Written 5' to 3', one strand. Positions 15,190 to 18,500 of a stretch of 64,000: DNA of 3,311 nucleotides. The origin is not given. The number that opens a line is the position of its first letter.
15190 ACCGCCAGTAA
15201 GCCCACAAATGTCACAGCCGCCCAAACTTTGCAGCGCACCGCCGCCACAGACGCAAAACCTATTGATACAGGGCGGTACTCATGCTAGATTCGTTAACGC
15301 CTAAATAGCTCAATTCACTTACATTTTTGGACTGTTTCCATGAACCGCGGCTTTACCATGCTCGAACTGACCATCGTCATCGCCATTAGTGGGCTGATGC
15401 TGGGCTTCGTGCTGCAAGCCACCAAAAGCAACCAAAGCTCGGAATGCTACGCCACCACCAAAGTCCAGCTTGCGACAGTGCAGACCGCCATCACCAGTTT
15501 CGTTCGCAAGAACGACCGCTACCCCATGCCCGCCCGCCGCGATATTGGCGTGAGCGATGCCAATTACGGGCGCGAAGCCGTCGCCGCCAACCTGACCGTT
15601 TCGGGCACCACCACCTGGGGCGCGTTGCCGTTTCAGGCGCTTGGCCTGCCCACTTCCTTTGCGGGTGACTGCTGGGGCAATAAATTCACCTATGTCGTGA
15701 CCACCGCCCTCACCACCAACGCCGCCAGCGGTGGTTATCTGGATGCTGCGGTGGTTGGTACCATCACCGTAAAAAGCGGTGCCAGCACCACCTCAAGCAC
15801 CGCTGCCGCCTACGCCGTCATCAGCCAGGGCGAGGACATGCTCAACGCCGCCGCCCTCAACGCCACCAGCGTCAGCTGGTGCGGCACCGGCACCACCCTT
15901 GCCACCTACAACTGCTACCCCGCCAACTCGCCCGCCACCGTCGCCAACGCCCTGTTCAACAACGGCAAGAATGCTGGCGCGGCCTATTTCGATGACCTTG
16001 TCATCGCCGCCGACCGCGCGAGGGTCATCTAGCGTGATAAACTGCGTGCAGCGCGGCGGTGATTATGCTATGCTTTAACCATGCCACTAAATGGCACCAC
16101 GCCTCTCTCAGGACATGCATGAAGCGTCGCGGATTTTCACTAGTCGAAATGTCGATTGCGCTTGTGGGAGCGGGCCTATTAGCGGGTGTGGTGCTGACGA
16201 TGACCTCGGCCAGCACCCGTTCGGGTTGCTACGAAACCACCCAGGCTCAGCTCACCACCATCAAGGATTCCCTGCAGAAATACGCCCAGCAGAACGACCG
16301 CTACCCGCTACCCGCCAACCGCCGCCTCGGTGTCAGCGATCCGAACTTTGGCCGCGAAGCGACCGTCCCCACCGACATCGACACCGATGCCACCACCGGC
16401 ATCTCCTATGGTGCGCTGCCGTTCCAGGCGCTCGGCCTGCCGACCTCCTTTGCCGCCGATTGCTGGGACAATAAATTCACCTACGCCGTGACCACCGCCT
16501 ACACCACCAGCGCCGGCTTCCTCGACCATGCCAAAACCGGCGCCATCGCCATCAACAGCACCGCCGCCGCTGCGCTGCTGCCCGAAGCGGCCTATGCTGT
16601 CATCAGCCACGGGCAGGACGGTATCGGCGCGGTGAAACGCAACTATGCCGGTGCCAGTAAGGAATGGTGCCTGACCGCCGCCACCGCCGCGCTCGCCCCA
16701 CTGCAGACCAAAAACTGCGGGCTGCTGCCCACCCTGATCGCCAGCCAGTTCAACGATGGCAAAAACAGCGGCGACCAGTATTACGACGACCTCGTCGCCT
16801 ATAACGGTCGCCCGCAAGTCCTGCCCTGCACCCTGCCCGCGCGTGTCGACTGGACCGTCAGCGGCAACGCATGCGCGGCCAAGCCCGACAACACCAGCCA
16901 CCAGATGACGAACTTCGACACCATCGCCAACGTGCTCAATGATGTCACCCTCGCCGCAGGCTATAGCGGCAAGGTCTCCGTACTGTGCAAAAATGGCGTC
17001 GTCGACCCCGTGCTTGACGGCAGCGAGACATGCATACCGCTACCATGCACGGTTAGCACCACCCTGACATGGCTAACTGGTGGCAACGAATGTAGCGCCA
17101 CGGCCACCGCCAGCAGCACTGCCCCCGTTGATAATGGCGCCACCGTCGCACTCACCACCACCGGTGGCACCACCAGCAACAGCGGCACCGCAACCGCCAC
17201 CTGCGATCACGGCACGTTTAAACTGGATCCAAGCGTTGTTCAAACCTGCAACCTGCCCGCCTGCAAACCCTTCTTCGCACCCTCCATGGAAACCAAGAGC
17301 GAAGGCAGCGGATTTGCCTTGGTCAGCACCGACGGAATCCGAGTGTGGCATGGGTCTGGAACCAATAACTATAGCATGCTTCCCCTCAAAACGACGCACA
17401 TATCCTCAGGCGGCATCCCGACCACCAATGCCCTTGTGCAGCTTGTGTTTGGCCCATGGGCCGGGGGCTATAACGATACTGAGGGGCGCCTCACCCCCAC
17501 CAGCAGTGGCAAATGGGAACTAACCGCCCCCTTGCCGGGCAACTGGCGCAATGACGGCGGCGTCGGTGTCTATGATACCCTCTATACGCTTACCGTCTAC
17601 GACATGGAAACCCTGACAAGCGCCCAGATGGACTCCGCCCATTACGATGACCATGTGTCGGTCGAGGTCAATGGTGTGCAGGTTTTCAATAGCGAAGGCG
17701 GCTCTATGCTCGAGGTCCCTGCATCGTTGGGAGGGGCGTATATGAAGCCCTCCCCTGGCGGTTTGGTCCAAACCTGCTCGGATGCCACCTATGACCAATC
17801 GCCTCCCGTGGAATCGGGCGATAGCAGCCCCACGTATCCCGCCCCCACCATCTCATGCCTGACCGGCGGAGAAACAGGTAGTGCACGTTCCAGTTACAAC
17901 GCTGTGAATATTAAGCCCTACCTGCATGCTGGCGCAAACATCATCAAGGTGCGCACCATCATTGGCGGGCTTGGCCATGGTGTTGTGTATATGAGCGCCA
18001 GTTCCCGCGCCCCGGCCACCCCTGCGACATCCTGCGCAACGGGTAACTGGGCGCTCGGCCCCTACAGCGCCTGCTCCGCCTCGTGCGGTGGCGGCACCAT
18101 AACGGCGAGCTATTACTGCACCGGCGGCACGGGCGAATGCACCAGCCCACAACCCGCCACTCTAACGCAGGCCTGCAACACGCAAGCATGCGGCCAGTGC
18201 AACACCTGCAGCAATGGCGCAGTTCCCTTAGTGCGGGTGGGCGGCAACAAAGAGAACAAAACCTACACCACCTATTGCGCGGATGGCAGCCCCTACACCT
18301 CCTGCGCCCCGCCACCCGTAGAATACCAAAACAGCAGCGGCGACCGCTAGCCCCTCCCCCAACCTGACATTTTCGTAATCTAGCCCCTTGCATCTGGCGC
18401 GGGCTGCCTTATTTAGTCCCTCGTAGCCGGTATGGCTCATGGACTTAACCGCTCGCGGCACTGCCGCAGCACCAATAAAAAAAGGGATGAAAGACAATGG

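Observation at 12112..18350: Orphan operon of five mutually paralogous GspG/type-IV-pilin-like prepilins with no assembly machinery nearby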

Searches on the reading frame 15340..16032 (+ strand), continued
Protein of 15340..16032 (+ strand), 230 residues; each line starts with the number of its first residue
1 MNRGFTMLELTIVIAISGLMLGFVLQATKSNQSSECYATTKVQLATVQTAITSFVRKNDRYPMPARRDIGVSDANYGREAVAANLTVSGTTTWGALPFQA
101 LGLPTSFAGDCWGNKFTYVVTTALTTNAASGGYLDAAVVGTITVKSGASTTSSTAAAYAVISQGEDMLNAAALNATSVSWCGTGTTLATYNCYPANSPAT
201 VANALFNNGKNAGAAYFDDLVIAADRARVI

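Call 71: search_solved_structures(query=A4, max_evalue=1, show_alignments=2)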
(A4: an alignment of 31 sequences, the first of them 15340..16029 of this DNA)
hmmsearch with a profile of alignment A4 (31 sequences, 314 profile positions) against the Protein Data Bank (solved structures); distinct sequences matched with E-value up to 1: 20.
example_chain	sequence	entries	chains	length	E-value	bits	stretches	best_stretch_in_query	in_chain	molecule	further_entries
9egp_A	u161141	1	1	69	2.1e-06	30.5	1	4-67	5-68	Geopilin domain 1 protein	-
7tgg_A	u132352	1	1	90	1.3e-05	28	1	4-67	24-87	Geopilin domain 1 protein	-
8uhf_A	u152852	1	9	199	5e-05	26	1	11-75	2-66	Toxin co-regulated pilin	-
5wda_A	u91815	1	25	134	0.0001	25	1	10-68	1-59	General secretion pathway protein G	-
8tj2_C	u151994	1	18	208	0.00048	22.8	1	10-66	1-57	Type IV major pilin protein PilA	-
8pfb_G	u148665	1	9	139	0.00055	22.6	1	10-65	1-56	Type IV pilin PilE1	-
2m7g_A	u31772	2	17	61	0.0019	20.8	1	10-67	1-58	Geopilin domain 1 protein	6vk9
9laa_A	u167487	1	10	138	0.0029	20.2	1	3-35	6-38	Type IV pilin protein PilA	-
9lab_B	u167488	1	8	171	0.015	17.9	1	5-30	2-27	MSHA major pilin subunit MshA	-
2hi2_A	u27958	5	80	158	0.019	17.5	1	10-67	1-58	Fimbrial protein | PilA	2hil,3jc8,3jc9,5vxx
1ay2_A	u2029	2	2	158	0.021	17.4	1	10-67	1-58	TYPE 4 PILIN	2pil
8p3b_A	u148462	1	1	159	0.025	17.1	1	10-65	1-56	Fimbrial protein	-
6xxe_A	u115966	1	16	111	0.042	16.4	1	10-45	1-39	Uncharacterized protein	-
5kua_A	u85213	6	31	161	0.048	16.2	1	10-65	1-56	pilin | Neisseria meningitidis PilE variant SB-GATDH | Neisseria meningitidis PilE, SB-DATDH variant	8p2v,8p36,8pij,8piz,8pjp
8qqj_J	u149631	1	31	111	0.049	16.2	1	10-45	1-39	Type IV narrow pilus major component PilA5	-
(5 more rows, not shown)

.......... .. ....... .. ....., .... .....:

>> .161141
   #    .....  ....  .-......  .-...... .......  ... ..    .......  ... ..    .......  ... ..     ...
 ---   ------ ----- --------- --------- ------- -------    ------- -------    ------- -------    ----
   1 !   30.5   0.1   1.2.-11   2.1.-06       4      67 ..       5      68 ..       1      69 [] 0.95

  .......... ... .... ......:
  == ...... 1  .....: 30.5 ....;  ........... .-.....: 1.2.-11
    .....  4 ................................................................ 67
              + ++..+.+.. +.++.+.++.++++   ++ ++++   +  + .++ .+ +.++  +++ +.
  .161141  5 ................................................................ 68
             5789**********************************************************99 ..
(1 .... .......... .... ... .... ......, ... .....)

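Call 74: search_protein_families(library=pfam, alignment_id=A4, max_evalue=1)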
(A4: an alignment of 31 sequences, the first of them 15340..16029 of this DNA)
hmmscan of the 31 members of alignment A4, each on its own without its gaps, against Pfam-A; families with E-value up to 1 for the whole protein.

A. member 1, window:15340-16029:+ (230 aa): 2 families
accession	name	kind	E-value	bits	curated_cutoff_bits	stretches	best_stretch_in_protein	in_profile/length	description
PF07963.17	N_methyl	-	8.3e-05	22.4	21.2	1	2-25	4-27/27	Prokaryotic N-terminal methylation motif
PF08334.16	T2SSG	-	0.099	13.2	21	0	37-63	11-37/108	Type II secretion system (T2SS), protein G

B. families by the number of members that match (of 31 scanned): 12 families
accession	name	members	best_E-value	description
PF07963.17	N_methyl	29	1.2e-06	Prokaryotic N-terminal methylation motif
PF08334.16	T2SSG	11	0.0085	Type II secretion system (T2SS), protein G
PF12949.13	HeH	1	0.0067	HeH/LEM domain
PF18142.6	SLATT_fungal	1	0.009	SMODS and SLOG-associating 2TM effector domain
PF23924.1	DUF7263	1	0.014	Family of unknown function (DUF7263)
PF00415.24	RCC1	1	0.024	Regulator of chromosome condensation (RCC1) repeat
PF16191.10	E1_4HB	1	0.074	Ubiquitin-activating enzyme E1 four-helix bundle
PF03903.18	Phage_T4_gp36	1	0.1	Phage T4 tail fibre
PF19185.5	DUF5867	1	0.15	Family of unknown function (DUF5867)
PF09307.15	MHC2-interact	1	0.15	CLIP, MHC2 interacting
PF00586.29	AIRS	1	0.2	AIR synthase related protein, N-terminal domain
PF15169.12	Cybc1_Eros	1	0.33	Cytochrome b-245 chaperone 1 / Eros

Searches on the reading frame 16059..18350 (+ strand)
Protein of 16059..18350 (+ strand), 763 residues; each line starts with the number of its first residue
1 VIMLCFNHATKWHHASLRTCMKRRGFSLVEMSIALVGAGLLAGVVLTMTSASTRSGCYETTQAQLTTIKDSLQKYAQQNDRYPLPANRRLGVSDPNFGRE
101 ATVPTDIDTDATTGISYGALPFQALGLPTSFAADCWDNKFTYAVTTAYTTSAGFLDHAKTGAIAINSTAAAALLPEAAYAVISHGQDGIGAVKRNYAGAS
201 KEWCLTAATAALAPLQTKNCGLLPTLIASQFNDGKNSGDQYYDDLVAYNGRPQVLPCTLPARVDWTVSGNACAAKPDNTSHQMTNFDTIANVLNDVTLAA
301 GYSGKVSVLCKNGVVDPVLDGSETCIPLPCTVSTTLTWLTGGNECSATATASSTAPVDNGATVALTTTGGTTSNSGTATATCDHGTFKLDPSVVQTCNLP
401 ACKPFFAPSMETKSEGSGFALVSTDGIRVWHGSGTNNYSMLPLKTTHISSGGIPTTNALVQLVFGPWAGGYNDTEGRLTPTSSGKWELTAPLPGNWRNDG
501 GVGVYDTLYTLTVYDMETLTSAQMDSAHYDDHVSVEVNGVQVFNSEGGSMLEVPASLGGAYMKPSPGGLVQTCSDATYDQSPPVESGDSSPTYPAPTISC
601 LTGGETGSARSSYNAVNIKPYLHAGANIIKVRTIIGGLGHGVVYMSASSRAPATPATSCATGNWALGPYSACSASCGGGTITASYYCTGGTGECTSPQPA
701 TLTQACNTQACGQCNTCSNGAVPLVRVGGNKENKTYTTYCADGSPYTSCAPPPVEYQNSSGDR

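Call 4: search_protein_families(library=pfam, proteins=[window:16059-18350:+], max_evalue=1)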
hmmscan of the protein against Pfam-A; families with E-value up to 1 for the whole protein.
window:16059-18350:+ (763 aa): 5 families
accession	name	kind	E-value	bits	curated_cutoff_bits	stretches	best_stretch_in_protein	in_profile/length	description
PF19030.6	TSP1_ADAMTS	-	0.00013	22.6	23.8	1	664-711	1-55/55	Thrombospondin type 1 domain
PF00090.25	TSP_1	-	0.0041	17.7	21.6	1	667-711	4-49/49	Thrombospondin type 1 domain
PF07963.17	N_methyl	-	0.008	16.2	21.2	1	21-36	2-17/27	Prokaryotic N-terminal methylation motif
PF10589.14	NADH_4Fe-4S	-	0.089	13.1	23.5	1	702-727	6-31/85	NADH-ubiquinone oxidoreductase-F iron-sulfur binding region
PF08334.16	T2SSG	-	0.25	11.8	21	0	57-83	10-36/108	Type II secretion system (T2SS), protein G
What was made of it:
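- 18048..18191 (+): TSP1-like (thrombospondin type 1 repeat-like) motif within the P5 cargo. PF19030 E 1.3e-4, 22.6 bits against a cut-off of 23.8; PF00090 E 4e-3 (call 4).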

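Call 5: search_protein_families(library=ncbifam, proteins=[window:16059-18350:+], max_evalue=1)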
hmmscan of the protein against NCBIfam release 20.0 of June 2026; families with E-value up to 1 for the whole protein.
window:16059-18350:+ (763 aa): 3 families
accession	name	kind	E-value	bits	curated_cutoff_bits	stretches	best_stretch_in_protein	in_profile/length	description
TIGR01710.1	typeII_sec_gspG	equivalog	1.6e-05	25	88.85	1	24-83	1-60/134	type II secretion system major pseudopilin GspG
TIGR02532.1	IV_pilin_GFxxxE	domain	0.012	15.5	16.3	1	23-45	1-23/24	prepilin-type N-terminal cleavage/methylation domain-containing protein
TIGR01708.2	typeII_sec_gspH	equivalog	0.016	15.2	80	1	24-79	2-57/169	type II secretion system minor pseudopilin GspH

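Call 89: predict_structure(alignment_id=A6)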
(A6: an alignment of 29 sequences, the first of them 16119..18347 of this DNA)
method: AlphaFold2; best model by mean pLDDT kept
length: 743 residues; sequences in the alignment: 29
mean_pLDDT: 53.4   pTM: 0.47
mean pLDDT of the five models: 53.4, 52.9, 51.6, 50.3, 49.7
residues with pLDDT >= 90: 147; 70-90: 62; 50-70: 60; < 50: 474
segments of 3 or more residues with pLDDT < 50: 245-456, 471-561, 563-570, 572-711, 714-718, 725-736
pLDDT, mean of each block of 10 residues (from residue 1): 68 88 76 79 97 96 97 97 82 94 98 97 97 95 90 96 94 93 68 84 92 74 95 68 48 40 39 42 41 39 46 44 42 37 33 35 30 31 28 28 31 30 32 40 38 48 58 36 31 39 35 27 29 32 33 34 42 37 32 33 33 33 30 34 32 33 33 37 34 39 37 46 45 47 52
secondary structure, 60 per line:
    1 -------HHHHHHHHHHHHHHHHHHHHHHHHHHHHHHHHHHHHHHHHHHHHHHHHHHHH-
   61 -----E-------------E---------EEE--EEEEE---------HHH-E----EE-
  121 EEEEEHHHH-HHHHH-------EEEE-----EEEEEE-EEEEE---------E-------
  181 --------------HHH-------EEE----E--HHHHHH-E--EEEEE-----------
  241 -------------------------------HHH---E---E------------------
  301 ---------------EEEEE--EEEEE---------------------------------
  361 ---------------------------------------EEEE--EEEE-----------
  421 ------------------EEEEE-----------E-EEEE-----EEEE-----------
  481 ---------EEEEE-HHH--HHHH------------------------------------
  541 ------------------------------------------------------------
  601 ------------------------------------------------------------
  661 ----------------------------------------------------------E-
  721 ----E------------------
elements in order (helices of 4 or more, strands of 3 or more residues): H8-59 E90-92 E95-99 E121-125 H126-129 H131-135 E143-146 E152-157 E159-163 E205-207 H215-220 E225-229 E316-320 E323-327 E400-403 E406-409 E439-443 E457-460 E466-469 E490-494 H501-504
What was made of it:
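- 16059..18350 (+): P5: modular pilin, 763-aa ORF (probable start 16119, MKRRG|FSLVEM). Head of about 240 aa plus a Cys-rich cargo of about 500 aa of unknown fold. In the AF2 model the head has pLDDT above 90 and the remainder below 50 (call 89).
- On Type IV pilin / pseudopilin superfamily (class III signal; PF07963, TIGR02532): The P5 head is the same (call 89).
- Tried and rejected: Cargo fold of P5: the AF2 model has pLDDT below 50 beyond residue 245 (call 89).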

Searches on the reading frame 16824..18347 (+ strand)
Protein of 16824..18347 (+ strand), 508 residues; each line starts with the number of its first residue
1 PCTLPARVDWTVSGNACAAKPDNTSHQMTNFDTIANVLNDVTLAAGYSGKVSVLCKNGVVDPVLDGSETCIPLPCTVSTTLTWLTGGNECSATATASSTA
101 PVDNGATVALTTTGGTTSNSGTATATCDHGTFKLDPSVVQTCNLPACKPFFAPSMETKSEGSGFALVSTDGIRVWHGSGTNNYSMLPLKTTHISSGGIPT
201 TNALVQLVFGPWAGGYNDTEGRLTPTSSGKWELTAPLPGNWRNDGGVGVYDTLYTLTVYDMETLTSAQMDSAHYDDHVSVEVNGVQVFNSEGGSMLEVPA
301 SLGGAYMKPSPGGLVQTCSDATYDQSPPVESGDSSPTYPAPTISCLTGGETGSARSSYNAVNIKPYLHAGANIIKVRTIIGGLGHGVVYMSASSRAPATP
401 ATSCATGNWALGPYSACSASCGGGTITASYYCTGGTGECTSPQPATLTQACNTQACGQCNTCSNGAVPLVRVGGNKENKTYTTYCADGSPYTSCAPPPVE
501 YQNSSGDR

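Call 72: search_solved_structures(query=window:16824-18347:+, max_evalue=1)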
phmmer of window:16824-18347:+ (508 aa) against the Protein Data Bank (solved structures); distinct sequences matched with E-value up to 1: 8.
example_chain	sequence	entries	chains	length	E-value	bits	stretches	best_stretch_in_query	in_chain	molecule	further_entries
3r6b_A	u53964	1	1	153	0.0073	18.6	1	404-456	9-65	Thrombospondin-1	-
3vn4_A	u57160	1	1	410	0.013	17.7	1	398-458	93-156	A disintegrin and metalloproteinase with thrombospondin motifs 13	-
3ghm_A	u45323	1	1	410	0.016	17.5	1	398-458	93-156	A disintegrin and metalloproteinase with thrombospondin motifs 13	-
3ghn_A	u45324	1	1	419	0.016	17.5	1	398-458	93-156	A disintegrin and metalloproteinase with thrombospondin motifs 13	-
1lsl_A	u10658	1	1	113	0.016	17.4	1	407-456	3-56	Thrombospondin 1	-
12em_B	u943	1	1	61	0.094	14.9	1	407-456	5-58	Thrombospondin-1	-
8ckg_A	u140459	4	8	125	0.36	13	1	411-461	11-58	Semaphorin-5A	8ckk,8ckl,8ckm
7yyk_A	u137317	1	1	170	0.42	12.8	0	407-456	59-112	Thrombospondin-1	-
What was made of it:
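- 18048..18191 (+): Weak phmmer hits to thrombospondin-1 and ADAMTS13 chains, E 0.007-0.016 (call 72).
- Tried and rejected: A PDB sequence search found only weak TSP1 hits (call 72).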
